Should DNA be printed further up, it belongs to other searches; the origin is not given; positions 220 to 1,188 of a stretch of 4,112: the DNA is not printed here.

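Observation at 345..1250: Strongly AT-rich island inside a ~50% GC ColE1 backbone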

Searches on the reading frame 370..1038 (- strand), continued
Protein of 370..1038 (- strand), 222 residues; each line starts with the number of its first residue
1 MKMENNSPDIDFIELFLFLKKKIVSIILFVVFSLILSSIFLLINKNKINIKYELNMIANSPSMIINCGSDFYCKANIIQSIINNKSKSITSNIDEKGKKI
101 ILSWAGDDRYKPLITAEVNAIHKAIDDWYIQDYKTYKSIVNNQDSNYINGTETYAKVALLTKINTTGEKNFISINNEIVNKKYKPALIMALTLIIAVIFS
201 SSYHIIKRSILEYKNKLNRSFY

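Call 51: profile_search(alignment_id=A2)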
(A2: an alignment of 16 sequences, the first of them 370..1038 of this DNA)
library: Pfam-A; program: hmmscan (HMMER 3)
A. the first sequence (222 residues): domains with independent E <= 10: 2; with E <= 0.001: 1
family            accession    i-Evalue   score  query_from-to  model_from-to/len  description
GNVR              PF13807.11    4.8e-09    36.5     134-208         1-81/82  G-rich domain on putative tyrosine kinase
Wzz               PF02706.20      0.024    15.4       9-46          2-39/91  Chain length determinant protein
B. every sequence of the alignment scanned on its own (16 sequences): families by number of members that match
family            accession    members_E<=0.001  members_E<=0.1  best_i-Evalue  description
GNVR              PF13807.11                 7              10        7.2e-10  G-rich domain on putative tyrosine kinase
Wzz               PF02706.20                 5              13        4.6e-09  Chain length determinant protein
FilR1_middle      PF08350.17                 0               1        7.6e-03  Methanogenesis regulatory protein FilR1, middle domain
pEK499_p136       PF18736.6                  0               1        1.9e-02  HEPN pEK499 p136
DUF3870           PF12986.12                 0               1        2.3e-02  Domain of unknown function (DUF3870)
MIP-T3_C          PF17749.6                  0               1        2.6e-02  Microtubule-binding protein MIP-T3 C-terminal region
CRISPR_Cas9_WED   PF18061.6                  0               1        3.1e-02  CRISPR-Cas9 WED domain
ASFV_P17          PF25667.1                  0               1        3.5e-02  African swine fever virus minor capsid protein p17
Lipase_2          PF01674.24                 0               1        3.8e-02  Lipase (class 2)
DotY              PF23131.1                  0               1        4.1e-02  DotY
FixS              PF03597.20                 0               1        4.7e-02  Cytochrome oxidase maturation protein cbb3-type
SpoIIIAH          PF12685.13                 0               1        6.6e-02  SpoIIIAH-like protein
bCoV_NAB          PF16251.10                 0               1        6.8e-02  Betacoronavirus nucleic acid-binding (NAB)
DUF6990           PF22499.1                  0               1        1.0e-01  Family of unknown function (DUF6990)

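Call 54: fold_search(model_id=the predicted structure, library=pdb)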
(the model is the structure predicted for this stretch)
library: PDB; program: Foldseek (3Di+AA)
matches with E <= 10: 842; with E <= 0.001: 0
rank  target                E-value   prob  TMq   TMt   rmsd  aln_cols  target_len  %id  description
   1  8tt3_I                2.9e-03  1.00  0.38  0.37   7.2       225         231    6  S. thermodepolymerans KpsM-KpsE in Glycolipid 2 state with rigid body fitted KpsT (released 2024-04-17)
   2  8tt3_L                3.0e-03  1.00  0.37  0.35   8.1       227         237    8  S. thermodepolymerans KpsM-KpsE in Glycolipid 2 state with rigid body fitted KpsT (released 2024-04-17)
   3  8tun_H                3.4e-03  0.99  0.37  0.36   7.8       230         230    6  S. thermodepolymerans KpsM-KpsE in Glycolipid 1 state with rigid body fitted KpsT (released 2024-04-17)
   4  8tun_K                3.6e-03  1.00  0.43  0.41   7.1       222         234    7  S. thermodepolymerans KpsM-KpsE in Glycolipid 1 state with rigid body fitted KpsT (released 2024-04-17)
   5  8tt3_H                3.9e-03  1.00  0.38  0.36   9.9       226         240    8  S. thermodepolymerans KpsM-KpsE in Glycolipid 2 state with rigid body fitted KpsT (released 2024-04-17)
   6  8tun_G                4.1e-03  1.00  0.40  0.40   8.3       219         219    6  S. thermodepolymerans KpsM-KpsE in Glycolipid 1 state with rigid body fitted KpsT (released 2024-04-17)
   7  8tun_L                5.2e-03  0.99  0.39  0.40   7.2       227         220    9  S. thermodepolymerans KpsM-KpsE in Glycolipid 1 state with rigid body fitted KpsT (released 2024-04-17)
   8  8tun_J                5.8e-03  0.98  0.35  0.35  11.2       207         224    6  S. thermodepolymerans KpsM-KpsE in Glycolipid 1 state with rigid body fitted KpsT (released 2024-04-17)
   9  8tt3_J                6.2e-03  0.99  0.39  0.38   7.6       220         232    7  S. thermodepolymerans KpsM-KpsE in Glycolipid 2 state with rigid body fitted KpsT (released 2024-04-17)
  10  8tt3_E                6.6e-03  0.99  0.38  0.37   9.3       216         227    6  S. thermodepolymerans KpsM-KpsE in Glycolipid 2 state with rigid body fitted KpsT (released 2024-04-17)
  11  8tsh_F                7.8e-03  0.98  0.38  0.33  10.1       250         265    6  S. thermodepolymerans KpsMT(E151Q)-KpsE in complex with ATP (released 2024-04-17)
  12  8tun_I                8.8e-03  0.99  0.37  0.37   8.8       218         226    6  S. thermodepolymerans KpsM-KpsE in Glycolipid 1 state with rigid body fitted KpsT (released 2024-04-17)
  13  8p3p_A                9.9e-03  0.99  0.44  0.31  21.6       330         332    8  Full-length bacterial polysaccharide co-polymerase WzzE mutant R267E from E. coli. C4 symmetry (released 2023-07-26)
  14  8tt3_K                1.1e-02  1.00  0.43  0.41   7.8       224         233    8  S. thermodepolymerans KpsM-KpsE in Glycolipid 2 state with rigid body fitted KpsT (released 2024-04-17)
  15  9i2q_C                1.3e-02  0.97  0.40  0.20  10.8       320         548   10  Wzc-K540M-3YE MgADP C1 (released 2025-04-30)
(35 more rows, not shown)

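Call 59: search_dna_similar(query=window:370-1038:-, collection=plasmids, mode=protein, max_evalue=0.001, max_rows=60, rows=spread)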
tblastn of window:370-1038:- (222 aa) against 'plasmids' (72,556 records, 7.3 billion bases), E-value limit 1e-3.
Records with a match: 53; places in all: 55; records where one place covers at least 80% of the query: 38.
Best place of each record, by identity: >=99% 1; 95-99% 5; 90-95% 8; 80-90% 16; 60-80% 10; <60% 13.
By first word of the organism name: Escherichia 39; Enterobacter 5; Salmonella 3; Citrobacter 2; Shigella 1; Klebsiella 1; Leclercia 1; Kluyvera 1.
By predicted mobility (MOB-suite, as given by PLSDB): mobilizable 33; non-mobilizable 13; conjugative 7.
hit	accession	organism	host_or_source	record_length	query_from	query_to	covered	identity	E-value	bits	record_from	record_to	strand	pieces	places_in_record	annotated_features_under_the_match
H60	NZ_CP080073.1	Escherichia coli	Homo sapiens,tissue sample,Human feces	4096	1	222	100%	100.0%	1e-98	318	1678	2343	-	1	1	GNVR domain-containing protein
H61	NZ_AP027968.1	Escherichia coli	-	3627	1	222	100%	96.4%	3e-95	307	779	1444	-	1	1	GNVR domain-containing protein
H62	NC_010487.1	Escherichia coli SMS-3-5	-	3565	1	222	100%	96.4%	4e-95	307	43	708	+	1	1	GNVR domain-containing protein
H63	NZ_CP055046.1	Shigella flexneri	Shek Wu Hui WWTPs_59 WWTPs effluent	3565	1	222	100%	96.4%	4e-95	307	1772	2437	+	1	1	GNVR domain-containing protein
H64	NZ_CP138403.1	Escherichia coli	Homo sapiens,Bacterial pure ...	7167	1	222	100%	95.5%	9e-93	303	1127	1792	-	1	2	GNVR domain-containing protein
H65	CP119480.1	Salmonella enterica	Product-Raw-Ground, Comminuted or ...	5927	1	222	100%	92.3%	2e-89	293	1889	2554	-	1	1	GNVR domain-containing protein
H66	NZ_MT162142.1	Escherichia coli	-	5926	1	222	100%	92.3%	2e-89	293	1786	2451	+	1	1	GNVR domain-containing protein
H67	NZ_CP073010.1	Citrobacter sp. BIDMC108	Homo sapiens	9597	1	222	100%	91.9%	1e-88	291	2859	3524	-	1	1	GNVR domain-containing protein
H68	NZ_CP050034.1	Escherichia coli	broiler chicken,cell culture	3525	1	222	100%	91.4%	3e-89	291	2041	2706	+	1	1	GNVR domain-containing protein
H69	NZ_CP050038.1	Escherichia coli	broiler chicken,cell culture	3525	1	222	100%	91.4%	3e-89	291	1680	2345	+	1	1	GNVR domain-containing protein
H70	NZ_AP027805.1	Escherichia coli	Homo sapiens,whole organism,feces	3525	1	222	100%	91.4%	3e-89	291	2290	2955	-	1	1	GNVR domain-containing protein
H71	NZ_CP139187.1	Escherichia coli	-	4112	1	204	92%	98.5%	1e-84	279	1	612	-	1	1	none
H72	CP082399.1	Salmonella enterica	animal-chicken-young chicken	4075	1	222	100%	90.1%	9e-87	285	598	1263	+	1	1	hypothetical protein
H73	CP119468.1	Salmonella enterica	animal,Animal-Cattle Heifer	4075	1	222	100%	90.1%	9e-87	285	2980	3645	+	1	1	GNVR domain-containing protein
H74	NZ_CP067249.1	Escherichia coli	cell culture,surface water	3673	1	222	100%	89.6%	1e-86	284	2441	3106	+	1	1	GNVR domain-containing protein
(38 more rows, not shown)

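Call 60: search_dna_similar(query=window:370-1038:-, collection=phages, mode=protein, max_evalue=0.01, max_rows=20)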
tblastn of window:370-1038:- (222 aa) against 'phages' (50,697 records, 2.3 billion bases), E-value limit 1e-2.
No match.

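Call 65: fold_search(model_id=the predicted structure, library=afdb50)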
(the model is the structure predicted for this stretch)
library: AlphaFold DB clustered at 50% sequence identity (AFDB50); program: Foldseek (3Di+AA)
matches with E <= 10: 1966; with E <= 0.001: 418
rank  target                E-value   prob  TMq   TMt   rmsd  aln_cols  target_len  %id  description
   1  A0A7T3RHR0            4.9e-34  1.00  0.98  0.99   0.8       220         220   93  Tyrosine-protein kinase G-rich domain-containing protein [Escherichia coli]
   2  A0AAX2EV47            5.3e-22  1.00  0.93  0.93   1.6       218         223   44  Tyrosine kinase G-rich domain-containing protein [Kosakonia radicincitans]
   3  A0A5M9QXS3            1.9e-16  1.00  0.59  0.61   7.6       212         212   35  Tyrosine kinase G-rich domain-containing protein [Morganella psychrotolerans]
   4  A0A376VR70            1.6e-15  1.00  0.88  0.83   2.1       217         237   26  Inner membrane protein [Escherichia coli]
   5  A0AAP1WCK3            4.5e-14  1.00  0.82  0.87   2.3       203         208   23  Inner membrane protein (Fragment) [Escherichia coli]
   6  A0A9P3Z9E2            4.8e-13  1.00  0.82  0.82   3.5       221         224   19  Tyrosine kinase G-rich domain-containing protein [Citrobacter freundii]
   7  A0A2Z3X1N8            1.1e-12  1.00  0.80  0.81   2.9       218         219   18  Polysaccharide chain length determinant N-terminal domain-containing protein
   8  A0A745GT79            4.0e-12  1.00  0.81  0.79   3.2       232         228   22  Tyrosine-protein kinase G-rich domain-containing protein [Salmonella typhi]
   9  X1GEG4                5.1e-11  1.00  0.72  0.78   3.5       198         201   26  Polysaccharide chain length determinant N-terminal domain-containing protein (Fragment) [marine sediment metagenome]
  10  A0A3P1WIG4            7.6e-11  1.00  0.38  0.74   3.7       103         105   91  Uncharacterized protein (Fragment) [Escherichia coli]
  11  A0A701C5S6            2.2e-10  1.00  0.72  0.78   3.6       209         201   23  Tyrosine-protein kinase G-rich domain-containing protein [Salmonella typhimurium]
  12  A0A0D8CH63            5.0e-09  1.00  0.73  0.72   4.0       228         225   17  Polysaccharide chain length determinant N-terminal domain-containing protein
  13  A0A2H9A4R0            1.9e-08  1.00  0.64  0.72   4.1       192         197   23  Inner membrane protein [Escherichia coli]
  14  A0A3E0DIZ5            3.1e-08  1.00  0.65  0.64   4.8       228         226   19  Chain length determinant protein [Marinomonas pollencensis]
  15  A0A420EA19            8.0e-08  1.00  0.57  0.51   6.9       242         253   22  Polysaccharide chain length determinant N-terminal domain-containing protein [Alginatibacterium sediminis]
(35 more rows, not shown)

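Call 73: find_related_loci(query=A4, collection=genome_contigs, flank=7000)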
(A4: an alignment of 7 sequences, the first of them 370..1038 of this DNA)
Query A4 (222 aa) in genome_contigs; peptide patterns used: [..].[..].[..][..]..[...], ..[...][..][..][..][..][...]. (x = any residue, [..] = any of these).
39 stretches matched a pattern; 6 encode a relative of the query (tblastn E <= 1e-3); 5 distinct loci.
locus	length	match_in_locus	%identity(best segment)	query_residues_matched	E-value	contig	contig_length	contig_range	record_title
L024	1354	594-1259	91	1-222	1e-144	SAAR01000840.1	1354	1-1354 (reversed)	MAG: Erysipelotrichia bacterium isolate INTA.CYC.052 contig-100_97055, whole genome shotgun sequence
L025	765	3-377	78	98-222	4e-69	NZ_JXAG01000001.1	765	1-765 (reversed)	Enterobacter sp. Bisph1 contig01, whole genome shotgun sequence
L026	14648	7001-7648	44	1-216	6e-59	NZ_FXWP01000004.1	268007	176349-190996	Kosakonia pseudosacchari strain JM-387, whole genome shotgun sequence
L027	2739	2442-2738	88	1-99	2e-49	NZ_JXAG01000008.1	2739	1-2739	Enterobacter sp. Bisph1 contig08, whole genome shotgun sequence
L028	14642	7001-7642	45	3-216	7e-60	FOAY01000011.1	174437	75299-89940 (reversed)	Kosakonia sacchari strain SP1 genome assembly, contig: Ga0060208_111, whole genome shotgun sequence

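Call 90: find_encoding_contigs(protein=P0118, flank=8000, max_places=3)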
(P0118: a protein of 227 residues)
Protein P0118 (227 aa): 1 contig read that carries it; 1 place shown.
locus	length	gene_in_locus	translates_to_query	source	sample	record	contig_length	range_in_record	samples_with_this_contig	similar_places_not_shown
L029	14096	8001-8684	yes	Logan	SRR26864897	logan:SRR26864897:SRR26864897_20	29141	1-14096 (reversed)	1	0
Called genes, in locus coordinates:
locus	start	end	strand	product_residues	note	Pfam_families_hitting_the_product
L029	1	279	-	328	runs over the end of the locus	PF02492:cobW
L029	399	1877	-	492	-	PF00392:GntR, PF00155:Aminotran_1_2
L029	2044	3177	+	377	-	PF03264:Cytochrom_NNT, PF22113:Mtrc-MtrF_II-IV_dom (faint), PF14522:Cytochrome_C7 (faint), PF14537:Cytochrom_c3_2 (faint)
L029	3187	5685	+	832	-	PF18364:Molybdopterin_N, PF00384:Molybdopterin, PF01568:Molydop_binding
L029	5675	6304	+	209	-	PF02613:Nitrate_red_del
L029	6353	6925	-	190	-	PF08207:EFP_N, PF01132:EFP, PF09285:Elong-fact-P_C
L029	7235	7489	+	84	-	PF03692:CxxCxxCC (weak)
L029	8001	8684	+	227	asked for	PF13807:GNVR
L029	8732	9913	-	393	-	PF07690:MFS_1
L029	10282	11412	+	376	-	PF00359:PTS_EIIA_2, PF00381:PTS-HPr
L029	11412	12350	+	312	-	PF00294:PfkB, PF25270:Khk (faint)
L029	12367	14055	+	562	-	PF25554:PTS_EIIB_BC_N, PF02302:PTS_IIB, PF25554:PTS_EIIB_BC_N, PF02378:PTS_EIIC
